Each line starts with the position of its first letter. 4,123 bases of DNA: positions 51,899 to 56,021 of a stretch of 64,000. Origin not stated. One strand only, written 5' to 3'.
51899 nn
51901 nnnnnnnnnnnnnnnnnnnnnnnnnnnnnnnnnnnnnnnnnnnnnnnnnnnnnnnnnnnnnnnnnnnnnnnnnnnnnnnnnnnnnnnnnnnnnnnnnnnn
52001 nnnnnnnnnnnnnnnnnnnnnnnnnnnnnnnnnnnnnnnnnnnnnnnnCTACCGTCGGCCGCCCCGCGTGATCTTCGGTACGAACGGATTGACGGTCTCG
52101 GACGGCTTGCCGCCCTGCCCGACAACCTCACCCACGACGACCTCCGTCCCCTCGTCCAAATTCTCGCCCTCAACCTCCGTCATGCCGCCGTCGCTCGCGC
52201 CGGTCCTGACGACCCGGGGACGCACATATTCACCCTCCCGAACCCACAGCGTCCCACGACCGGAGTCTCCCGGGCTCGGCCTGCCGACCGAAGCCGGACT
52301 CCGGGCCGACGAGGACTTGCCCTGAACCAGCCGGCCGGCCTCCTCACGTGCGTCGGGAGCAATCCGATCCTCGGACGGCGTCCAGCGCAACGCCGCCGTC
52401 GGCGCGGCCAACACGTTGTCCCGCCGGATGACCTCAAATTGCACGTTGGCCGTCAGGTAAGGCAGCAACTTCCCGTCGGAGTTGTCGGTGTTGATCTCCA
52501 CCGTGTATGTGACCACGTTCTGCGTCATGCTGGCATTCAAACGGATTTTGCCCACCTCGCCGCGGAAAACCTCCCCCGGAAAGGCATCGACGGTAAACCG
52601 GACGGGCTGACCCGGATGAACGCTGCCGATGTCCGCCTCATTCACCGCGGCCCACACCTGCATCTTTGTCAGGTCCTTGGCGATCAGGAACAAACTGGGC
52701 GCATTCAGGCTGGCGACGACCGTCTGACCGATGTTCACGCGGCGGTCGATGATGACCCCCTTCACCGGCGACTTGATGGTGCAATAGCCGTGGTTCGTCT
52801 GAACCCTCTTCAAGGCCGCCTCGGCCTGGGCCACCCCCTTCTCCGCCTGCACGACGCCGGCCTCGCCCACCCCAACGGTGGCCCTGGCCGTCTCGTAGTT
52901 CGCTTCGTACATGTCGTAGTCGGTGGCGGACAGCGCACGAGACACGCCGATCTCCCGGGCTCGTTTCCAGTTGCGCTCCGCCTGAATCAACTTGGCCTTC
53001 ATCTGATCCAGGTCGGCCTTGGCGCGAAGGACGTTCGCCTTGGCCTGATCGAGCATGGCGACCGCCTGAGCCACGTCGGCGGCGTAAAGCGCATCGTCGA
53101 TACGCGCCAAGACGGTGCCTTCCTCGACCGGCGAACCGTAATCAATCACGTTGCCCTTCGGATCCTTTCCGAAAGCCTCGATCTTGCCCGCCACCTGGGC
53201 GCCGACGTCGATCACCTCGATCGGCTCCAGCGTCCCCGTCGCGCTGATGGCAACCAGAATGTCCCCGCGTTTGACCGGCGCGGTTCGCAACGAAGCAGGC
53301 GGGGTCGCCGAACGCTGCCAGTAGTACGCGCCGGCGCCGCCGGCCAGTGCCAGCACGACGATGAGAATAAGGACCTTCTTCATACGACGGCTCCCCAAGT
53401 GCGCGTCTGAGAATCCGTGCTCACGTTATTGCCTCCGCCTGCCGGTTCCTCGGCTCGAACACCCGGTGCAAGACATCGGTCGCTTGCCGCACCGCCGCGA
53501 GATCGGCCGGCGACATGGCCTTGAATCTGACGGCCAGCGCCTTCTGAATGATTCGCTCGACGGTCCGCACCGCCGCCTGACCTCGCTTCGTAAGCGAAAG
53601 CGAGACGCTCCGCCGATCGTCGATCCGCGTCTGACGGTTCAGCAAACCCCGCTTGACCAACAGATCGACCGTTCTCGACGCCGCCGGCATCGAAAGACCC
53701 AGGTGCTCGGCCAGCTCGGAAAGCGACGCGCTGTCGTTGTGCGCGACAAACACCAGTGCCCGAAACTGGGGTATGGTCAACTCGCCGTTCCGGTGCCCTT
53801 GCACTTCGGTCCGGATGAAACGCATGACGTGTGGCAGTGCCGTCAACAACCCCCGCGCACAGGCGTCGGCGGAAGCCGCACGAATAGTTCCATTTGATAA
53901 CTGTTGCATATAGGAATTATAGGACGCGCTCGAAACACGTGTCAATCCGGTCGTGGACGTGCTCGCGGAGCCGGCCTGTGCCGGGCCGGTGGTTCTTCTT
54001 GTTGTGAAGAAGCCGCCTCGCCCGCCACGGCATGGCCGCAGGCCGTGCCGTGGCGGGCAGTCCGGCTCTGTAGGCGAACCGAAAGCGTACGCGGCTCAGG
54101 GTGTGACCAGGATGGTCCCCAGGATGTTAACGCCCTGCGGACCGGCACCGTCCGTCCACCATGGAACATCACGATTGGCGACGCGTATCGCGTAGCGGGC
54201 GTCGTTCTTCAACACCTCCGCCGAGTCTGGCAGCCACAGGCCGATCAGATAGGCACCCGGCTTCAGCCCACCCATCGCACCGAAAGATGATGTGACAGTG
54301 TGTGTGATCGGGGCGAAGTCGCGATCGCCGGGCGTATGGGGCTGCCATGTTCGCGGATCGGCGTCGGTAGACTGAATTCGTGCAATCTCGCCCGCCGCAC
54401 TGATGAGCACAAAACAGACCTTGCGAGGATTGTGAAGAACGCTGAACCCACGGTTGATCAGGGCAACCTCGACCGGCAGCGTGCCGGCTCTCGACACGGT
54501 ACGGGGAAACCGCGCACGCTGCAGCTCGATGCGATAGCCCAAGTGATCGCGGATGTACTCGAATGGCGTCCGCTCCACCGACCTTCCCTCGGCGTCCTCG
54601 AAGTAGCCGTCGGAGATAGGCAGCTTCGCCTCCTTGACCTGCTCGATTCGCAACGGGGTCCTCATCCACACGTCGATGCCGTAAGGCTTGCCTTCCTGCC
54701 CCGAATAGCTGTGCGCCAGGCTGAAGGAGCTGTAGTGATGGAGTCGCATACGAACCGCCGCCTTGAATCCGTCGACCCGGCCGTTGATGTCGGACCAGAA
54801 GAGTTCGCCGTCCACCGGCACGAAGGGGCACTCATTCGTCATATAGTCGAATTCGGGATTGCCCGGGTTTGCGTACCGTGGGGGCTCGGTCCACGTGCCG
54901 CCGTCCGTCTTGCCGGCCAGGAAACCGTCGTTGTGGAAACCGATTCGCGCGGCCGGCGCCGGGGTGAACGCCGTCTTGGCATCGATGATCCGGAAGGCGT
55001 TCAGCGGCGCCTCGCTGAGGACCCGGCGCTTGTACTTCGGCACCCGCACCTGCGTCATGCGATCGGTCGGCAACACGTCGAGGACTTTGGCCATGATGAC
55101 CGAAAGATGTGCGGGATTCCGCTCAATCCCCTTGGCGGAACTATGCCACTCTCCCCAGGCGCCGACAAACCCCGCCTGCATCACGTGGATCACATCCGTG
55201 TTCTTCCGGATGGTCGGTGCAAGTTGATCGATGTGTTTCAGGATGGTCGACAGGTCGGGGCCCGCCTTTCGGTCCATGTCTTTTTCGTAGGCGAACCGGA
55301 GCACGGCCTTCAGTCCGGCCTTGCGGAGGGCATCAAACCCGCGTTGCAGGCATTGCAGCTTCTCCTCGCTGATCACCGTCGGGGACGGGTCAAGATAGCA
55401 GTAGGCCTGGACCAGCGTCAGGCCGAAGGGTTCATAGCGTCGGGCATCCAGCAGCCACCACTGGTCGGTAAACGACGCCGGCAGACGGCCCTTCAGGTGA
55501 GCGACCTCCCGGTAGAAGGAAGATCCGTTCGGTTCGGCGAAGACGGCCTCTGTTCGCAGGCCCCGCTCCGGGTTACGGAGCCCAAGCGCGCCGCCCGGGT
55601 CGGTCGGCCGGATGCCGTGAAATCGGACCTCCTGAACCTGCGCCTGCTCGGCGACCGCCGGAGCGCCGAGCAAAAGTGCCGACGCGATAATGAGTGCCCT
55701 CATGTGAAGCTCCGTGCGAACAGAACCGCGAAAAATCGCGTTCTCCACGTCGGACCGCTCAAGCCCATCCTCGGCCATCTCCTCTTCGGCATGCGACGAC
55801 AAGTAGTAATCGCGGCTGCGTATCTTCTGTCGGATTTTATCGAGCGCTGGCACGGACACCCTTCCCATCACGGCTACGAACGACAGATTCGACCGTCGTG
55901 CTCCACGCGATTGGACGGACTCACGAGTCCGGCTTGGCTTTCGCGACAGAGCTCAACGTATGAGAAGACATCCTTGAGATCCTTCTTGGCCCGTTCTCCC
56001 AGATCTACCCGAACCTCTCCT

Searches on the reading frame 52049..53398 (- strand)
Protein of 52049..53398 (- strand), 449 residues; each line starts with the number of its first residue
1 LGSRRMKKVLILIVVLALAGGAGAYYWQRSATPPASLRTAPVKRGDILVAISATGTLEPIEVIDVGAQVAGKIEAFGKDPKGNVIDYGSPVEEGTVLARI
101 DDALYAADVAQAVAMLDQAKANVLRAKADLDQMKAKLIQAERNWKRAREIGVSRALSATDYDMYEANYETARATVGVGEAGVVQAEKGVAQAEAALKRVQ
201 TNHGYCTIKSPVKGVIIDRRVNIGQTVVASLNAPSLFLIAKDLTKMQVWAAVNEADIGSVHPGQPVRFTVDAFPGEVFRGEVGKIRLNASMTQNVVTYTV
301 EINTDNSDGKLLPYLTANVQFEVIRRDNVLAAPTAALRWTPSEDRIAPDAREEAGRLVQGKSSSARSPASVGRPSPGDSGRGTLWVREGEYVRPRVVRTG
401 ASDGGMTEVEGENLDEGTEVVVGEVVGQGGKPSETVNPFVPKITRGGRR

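Call 24: search_protein_families(library=pfam, proteins=[window:52049-53398:-], max_evalue=0.001)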
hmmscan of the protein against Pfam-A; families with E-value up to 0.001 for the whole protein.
window:52049-53398:- (449 aa): 2 families
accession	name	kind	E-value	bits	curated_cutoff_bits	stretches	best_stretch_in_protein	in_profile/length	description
PF16576.10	HlyD_D23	-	2.6e-17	63.3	30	1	194-315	97-212/214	Barrel-sandwich domain of CusB or HlyD membrane-fusion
PF13437.12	HlyD_3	-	3.5e-13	50.6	22.2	1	207-306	1-97/106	HlyD family secretion protein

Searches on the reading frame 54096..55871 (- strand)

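Call 24: search_protein_families(library=pfam, proteins=[window:54096-55871:-], max_evalue=0.001)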
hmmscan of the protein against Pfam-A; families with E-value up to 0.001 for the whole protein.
window:54096-55871:- (591 aa): 2 families
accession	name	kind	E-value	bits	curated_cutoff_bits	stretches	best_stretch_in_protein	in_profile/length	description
PF16116.10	DUF4832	-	5.9e-41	141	29.2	1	309-566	1-216/216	Domain of unknown function (DUF4832)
PF16173.10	DUF4874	-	8.2e-36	123.5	30.1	1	100-280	1-159/159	Domain of unknown function (DUF4874)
